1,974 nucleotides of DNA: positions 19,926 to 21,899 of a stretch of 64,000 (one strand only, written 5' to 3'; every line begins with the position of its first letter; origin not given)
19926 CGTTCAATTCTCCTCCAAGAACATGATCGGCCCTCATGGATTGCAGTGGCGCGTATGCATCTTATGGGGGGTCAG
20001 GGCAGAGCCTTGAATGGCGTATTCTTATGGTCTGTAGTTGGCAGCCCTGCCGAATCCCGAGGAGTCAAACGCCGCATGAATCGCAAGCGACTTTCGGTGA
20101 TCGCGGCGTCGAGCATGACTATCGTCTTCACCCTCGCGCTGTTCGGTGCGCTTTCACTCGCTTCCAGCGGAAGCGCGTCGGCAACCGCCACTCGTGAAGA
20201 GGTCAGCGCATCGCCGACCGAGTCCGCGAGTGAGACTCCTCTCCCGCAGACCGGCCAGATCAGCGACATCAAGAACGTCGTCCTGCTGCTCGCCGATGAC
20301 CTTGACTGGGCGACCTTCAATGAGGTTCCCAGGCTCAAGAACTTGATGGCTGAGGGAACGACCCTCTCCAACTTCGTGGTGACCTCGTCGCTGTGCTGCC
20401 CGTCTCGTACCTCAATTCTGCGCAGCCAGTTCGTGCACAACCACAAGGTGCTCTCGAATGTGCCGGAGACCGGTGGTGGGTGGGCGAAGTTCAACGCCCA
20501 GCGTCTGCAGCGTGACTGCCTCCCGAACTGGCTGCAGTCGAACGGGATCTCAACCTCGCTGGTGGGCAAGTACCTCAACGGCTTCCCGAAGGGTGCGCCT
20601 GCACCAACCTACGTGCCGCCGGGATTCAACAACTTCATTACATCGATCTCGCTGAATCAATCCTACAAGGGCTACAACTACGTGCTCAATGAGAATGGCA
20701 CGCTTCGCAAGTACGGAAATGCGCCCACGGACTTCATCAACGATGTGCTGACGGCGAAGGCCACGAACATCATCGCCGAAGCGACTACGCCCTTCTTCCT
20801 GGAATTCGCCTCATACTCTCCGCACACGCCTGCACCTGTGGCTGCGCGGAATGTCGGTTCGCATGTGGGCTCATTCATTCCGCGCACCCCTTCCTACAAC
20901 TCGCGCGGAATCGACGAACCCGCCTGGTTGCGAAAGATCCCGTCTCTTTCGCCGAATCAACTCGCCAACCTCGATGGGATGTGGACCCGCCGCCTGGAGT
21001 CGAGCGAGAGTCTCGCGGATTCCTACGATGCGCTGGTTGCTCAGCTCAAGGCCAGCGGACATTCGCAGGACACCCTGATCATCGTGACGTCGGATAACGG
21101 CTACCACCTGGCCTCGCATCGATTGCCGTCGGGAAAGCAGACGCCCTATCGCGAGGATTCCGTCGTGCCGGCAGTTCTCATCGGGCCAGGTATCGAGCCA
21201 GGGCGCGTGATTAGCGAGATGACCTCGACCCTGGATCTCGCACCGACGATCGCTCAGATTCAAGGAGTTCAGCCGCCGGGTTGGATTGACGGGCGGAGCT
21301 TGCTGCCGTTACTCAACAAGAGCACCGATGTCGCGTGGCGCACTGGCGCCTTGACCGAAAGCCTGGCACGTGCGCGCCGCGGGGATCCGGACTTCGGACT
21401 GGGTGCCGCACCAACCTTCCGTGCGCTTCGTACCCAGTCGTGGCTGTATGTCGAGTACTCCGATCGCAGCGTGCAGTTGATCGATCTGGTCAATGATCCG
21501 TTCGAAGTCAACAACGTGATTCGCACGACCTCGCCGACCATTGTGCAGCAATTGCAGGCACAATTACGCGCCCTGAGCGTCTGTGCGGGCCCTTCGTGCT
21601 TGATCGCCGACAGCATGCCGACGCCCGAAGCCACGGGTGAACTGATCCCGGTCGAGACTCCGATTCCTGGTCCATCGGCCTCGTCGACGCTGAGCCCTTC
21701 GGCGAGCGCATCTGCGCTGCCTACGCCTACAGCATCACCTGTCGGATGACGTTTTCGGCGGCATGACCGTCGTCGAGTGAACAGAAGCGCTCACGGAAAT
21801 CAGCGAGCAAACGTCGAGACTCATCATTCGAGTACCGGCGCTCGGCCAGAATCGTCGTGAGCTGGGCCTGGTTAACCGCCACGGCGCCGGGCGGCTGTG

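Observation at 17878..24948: Wall-glycopolymer locus pairing a PAPS-type sulfotransferase with a secreted Cys-sulfatase: possible sulfated teichoic-acid-like polymer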

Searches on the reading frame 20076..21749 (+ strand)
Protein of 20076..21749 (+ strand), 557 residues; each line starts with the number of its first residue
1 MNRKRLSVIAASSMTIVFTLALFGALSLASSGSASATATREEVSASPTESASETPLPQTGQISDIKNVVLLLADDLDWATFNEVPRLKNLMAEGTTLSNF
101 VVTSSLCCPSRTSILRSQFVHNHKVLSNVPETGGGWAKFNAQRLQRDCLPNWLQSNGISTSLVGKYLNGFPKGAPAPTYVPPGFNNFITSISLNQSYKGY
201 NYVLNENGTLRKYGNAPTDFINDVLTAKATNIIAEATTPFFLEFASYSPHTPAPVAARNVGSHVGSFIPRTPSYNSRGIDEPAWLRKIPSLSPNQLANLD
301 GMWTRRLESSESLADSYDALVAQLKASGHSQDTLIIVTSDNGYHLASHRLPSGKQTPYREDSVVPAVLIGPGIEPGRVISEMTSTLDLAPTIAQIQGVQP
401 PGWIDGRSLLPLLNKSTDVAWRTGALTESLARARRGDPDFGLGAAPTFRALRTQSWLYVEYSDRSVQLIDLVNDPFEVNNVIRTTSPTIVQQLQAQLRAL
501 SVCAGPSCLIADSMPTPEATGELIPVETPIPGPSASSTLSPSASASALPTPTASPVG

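Call 4: search_protein_families(library=pfam, proteins=[window:20076-21749:+], max_evalue=0.01)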
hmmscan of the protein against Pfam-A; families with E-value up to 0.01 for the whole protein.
window:20076-21749:+ (557 aa): 4 families
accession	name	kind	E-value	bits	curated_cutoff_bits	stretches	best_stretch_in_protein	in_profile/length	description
PF00884.28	Sulfatase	-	3e-40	138.8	25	1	66-397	1-300/301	Sulfatase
PF16347.10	SGSH_C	-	2.9e-13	50.7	29.3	1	358-500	12-151/154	N-sulphoglucosamine sulphohydrolase, C-terminal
PF04185.19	Phosphoesterase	-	0.0031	17.2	23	1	320-395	268-352/356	Phosphoesterase family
PF01663.27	Phosphodiest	-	0.0039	17.3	23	0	68-155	1-90/342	Type I phosphodiesterase / nucleotide pyrophosphatase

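Call 5: search_protein_families(library=ncbifam, proteins=[window:20076-21749:+], max_evalue=0.001)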
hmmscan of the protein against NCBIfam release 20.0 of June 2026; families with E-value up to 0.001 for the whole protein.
window:20076-21749:+ (557 aa): 6 families
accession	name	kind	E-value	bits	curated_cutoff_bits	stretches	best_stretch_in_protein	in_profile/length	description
NF045661.1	HdlasePehA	equivalog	8.4e-26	90.6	900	2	317-486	295-469/506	phosphoric/sulfuric ester hydrolase PehA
TIGR03417.1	chol_sulfatase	equivalog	3.6e-18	65.7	433.45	1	317-493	266-429/500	choline-sulfatase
NF010322.0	PRK13759.1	equivalog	2.3e-14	52.8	481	1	319-485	283-440/486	arylsulfatase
NF052527.1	Mn_arylsulf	exception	3.3e-09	36.2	850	1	319-497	280-448/479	manganese-dependent arylsulfatase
NF042991.1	alk_phos_PafA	equivalog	0.00052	18.6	650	1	335-406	477-546/554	alkaline phosphatase PafA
NF038282.1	LapC_YejM_PbgA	exception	0.00056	18.3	825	1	305-394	413-498/584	LPS biosynthesis-modulating metalloenzyme YejM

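Call 12: search_solved_structures(query=window:20076-21749:+, max_evalue=0.00001, show_alignments=1)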
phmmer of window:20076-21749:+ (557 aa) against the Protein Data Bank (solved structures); distinct sequences matched with E-value up to 0.00001: 58.
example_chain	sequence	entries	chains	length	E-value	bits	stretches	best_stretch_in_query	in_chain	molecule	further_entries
6hr5_A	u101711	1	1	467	2.5e-22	82.7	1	323-485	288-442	Alpha-L-rhamnosidase/sulfatase (GH78)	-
4upk_A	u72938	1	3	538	2.3e-20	76.2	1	318-461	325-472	PHOSPHONATE MONOESTER HYDROLASE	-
7stt_A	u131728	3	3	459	6.8e-17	64.8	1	66-488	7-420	N-acetylgalactosamine-6-sulfatase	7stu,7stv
6pt4_B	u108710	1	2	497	1.7e-16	63.5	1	319-487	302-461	exo-2S-iota carrageenan S1 sulfatase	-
9s03_A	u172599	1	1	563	2.8e-16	62.8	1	312-499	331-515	Putative sulfatase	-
2vqr_A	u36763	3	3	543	5.6e-16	61.8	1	319-482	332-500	PUTATIVE SULFATASE | Multifunctional alkaline phosphatase superfamily protein pRL90232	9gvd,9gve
7p24_AAA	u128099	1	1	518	1.7e-15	60.2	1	307-427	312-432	Mucin-desulfating sulfatase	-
6ptk_A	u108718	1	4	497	3e-15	59.4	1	319-487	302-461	exo-2S-iota carrageenan S1 sulfatase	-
6pt6_B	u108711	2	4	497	4.1e-15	58.9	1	319-487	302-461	exo-2S-iota carrageenan S1 sulfatase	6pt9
2w8s_A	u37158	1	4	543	4.8e-15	58.7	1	315-482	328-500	PHOSPHONATE MONOESTER HYDROLASE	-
4upl_A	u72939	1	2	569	3.4e-14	55.9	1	216-478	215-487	SULFATASE FAMILY PROTEIN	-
9fo1_A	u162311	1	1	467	5.3e-14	55.3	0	64-262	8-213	k-carrageenan sulfatase S1_16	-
5g2v_A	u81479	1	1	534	1.8e-13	53.5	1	318-483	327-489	N-ACETYLGLUCOSAMINE-6-SULFATASE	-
6fny_A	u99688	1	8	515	2.3e-13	53.1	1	319-486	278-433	Choline-sulfatase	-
4uph_A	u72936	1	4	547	2.9e-13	52.8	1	323-486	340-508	SULFATASE (SULFURIC ESTER HYDROLASE) PROTEIN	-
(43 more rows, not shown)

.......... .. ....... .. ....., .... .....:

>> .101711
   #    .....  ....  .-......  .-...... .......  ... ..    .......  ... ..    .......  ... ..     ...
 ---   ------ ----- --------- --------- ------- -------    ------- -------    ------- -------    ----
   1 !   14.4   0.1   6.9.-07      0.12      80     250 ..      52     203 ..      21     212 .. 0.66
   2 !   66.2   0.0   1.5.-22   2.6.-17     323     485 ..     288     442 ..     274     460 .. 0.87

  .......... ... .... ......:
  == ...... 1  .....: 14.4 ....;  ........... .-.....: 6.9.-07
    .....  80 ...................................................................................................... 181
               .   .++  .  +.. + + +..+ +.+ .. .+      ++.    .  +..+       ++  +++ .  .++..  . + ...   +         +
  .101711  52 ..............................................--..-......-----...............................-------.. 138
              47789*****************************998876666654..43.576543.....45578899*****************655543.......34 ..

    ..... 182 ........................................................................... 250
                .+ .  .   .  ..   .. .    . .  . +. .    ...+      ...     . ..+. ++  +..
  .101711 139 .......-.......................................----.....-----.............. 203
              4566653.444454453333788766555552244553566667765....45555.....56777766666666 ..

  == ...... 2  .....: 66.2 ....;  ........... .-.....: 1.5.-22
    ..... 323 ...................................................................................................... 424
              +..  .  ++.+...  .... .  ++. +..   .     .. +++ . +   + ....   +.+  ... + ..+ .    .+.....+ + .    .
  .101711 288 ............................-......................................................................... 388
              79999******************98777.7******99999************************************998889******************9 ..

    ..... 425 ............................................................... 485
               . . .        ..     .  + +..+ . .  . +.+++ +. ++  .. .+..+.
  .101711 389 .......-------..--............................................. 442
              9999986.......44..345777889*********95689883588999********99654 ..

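Call 23: find_homologous_proteins(query=window:20076-21749:+, max_evalue=1e-10)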
Query window:20076-21749:+ (557 aa): 721 proteins with E <= 1e-10 among 8000 candidates; the best 120 are listed.
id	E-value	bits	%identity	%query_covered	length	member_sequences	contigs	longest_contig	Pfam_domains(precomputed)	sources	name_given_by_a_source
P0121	0.0e+0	1199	96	100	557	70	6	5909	PF16347.11,PF00884.29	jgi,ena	jgi:arylsulfatase A-like enzyme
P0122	0.0e+0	1196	96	100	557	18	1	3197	PF16347.11,PF00884.29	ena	-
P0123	0.0e+0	1161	93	100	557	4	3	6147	PF16347.11,PF00884.29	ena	-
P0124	0.0e+0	1145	92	100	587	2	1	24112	PF16347.11,PF00884.29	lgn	-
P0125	0.0e+0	1107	89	100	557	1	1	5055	PF16347.11,PF00884.29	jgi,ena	jgi:hypothetical protein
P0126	2.1e-269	913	74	98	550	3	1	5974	PF16347.11,PF00884.29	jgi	jgi:N-acetylglucosamine-6-sulfatase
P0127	9.8e-269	911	73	100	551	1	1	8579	PF16347.11,PF00884.29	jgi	-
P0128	1.5e-264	897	74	95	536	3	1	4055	PF16347.11,PF00884.29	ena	-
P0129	3.7e-264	896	74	94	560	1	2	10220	PF16347.11,PF00884.29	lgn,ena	-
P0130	1.3e-255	868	71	96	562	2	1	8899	PF16347.11,PF00884.29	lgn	-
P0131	2.4e-253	860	71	93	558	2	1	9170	PF16347.11,PF00884.29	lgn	-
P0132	8.4e-217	739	91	66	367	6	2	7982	PF16347.11,PF00884.29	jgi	jgi:arylsulfatase A-like enzyme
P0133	4.6e-213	727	87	68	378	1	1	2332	PF16347.11,PF00884.29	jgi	-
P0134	1.9e-205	702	59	100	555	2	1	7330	PF01663.28,PF16347.11,PF00884.29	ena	-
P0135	4.5e-204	697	58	99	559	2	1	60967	PF16347.11,PF00884.29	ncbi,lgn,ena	ncbi:MAG: sulfatase [Candidatus Nanopelagicales bacterium]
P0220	9.1e-166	571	48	92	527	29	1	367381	PF01663.28,PF16347.11,PF00884.29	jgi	-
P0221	1.5e-165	570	47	92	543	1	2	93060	PF01663.28,PF16347.11,PF00884.29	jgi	jgi:N-acetylglucosamine-6-sulfatase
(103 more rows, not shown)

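Call 24: find_encoding_contigs(protein=P0220, flank=10000, max_places=1)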
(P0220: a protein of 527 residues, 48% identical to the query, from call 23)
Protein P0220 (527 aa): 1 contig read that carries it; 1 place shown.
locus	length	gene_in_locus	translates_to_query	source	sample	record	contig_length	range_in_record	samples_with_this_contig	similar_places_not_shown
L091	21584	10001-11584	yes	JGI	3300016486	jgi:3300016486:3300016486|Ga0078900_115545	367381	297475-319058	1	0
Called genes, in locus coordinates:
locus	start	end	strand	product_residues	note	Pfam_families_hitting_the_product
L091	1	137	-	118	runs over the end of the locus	PF12823:DUF3817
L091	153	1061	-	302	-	PF00294:PfkB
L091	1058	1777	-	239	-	PF02104:SURF1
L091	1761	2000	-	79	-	-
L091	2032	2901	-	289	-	PF02585:PIG-L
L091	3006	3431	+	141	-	PF14155:DUF4307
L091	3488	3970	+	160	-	PF03449:GreA_GreB_N, PF01272:GreA_GreB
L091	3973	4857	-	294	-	PF01061:ABC2_membrane, PF12698:ABC2_membrane_3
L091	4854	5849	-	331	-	PF00005:ABC_tran, PF13304:AAA_21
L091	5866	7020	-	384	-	PF00291:PALP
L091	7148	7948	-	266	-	PF10979:DUF2786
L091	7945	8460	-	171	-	-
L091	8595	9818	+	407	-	PF00083:Sugar_tr (weak), PF07690:MFS_1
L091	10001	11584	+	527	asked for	PF00884:Sulfatase, PF01663:Phosphodiest (weak), PF16347:SGSH_C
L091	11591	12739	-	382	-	PF01053:Cys_Met_Meta_PP, PF00155:Aminotran_1_2, PF00266:Aminotran_5 (weak)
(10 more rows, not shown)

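Call 25: find_encoding_contigs(protein=P0221, flank=10000, max_places=1)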
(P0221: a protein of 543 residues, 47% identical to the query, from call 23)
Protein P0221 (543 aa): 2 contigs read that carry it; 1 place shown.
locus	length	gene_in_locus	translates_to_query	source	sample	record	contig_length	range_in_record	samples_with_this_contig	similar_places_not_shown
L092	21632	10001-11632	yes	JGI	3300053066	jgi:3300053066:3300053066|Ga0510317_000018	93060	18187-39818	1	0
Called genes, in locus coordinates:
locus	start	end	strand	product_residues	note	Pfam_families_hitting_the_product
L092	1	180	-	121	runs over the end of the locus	PF12823:DUF3817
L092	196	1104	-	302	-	PF00294:PfkB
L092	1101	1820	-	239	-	PF02104:SURF1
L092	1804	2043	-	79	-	-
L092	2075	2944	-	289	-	PF02585:PIG-L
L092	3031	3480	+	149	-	PF14155:DUF4307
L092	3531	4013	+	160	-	PF03449:GreA_GreB_N, PF01272:GreA_GreB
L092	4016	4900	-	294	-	PF01061:ABC2_membrane, PF12698:ABC2_membrane_3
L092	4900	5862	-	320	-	PF00005:ABC_tran, PF13304:AAA_21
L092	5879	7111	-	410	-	PF00291:PALP, PF13291:ACT_4 (faint), PF01842:ACT (faint)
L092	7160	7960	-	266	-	PF10979:DUF2786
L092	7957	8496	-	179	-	-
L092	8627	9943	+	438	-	PF07690:MFS_1, PF00083:Sugar_tr (faint), PF05977:MFS_3 (faint), PF07690:MFS_1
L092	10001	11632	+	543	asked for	PF00884:Sulfatase, PF01663:Phosphodiest (faint), PF16347:SGSH_C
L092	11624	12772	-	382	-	PF01053:Cys_Met_Meta_PP, PF00155:Aminotran_1_2 (weak), PF00266:Aminotran_5 (weak)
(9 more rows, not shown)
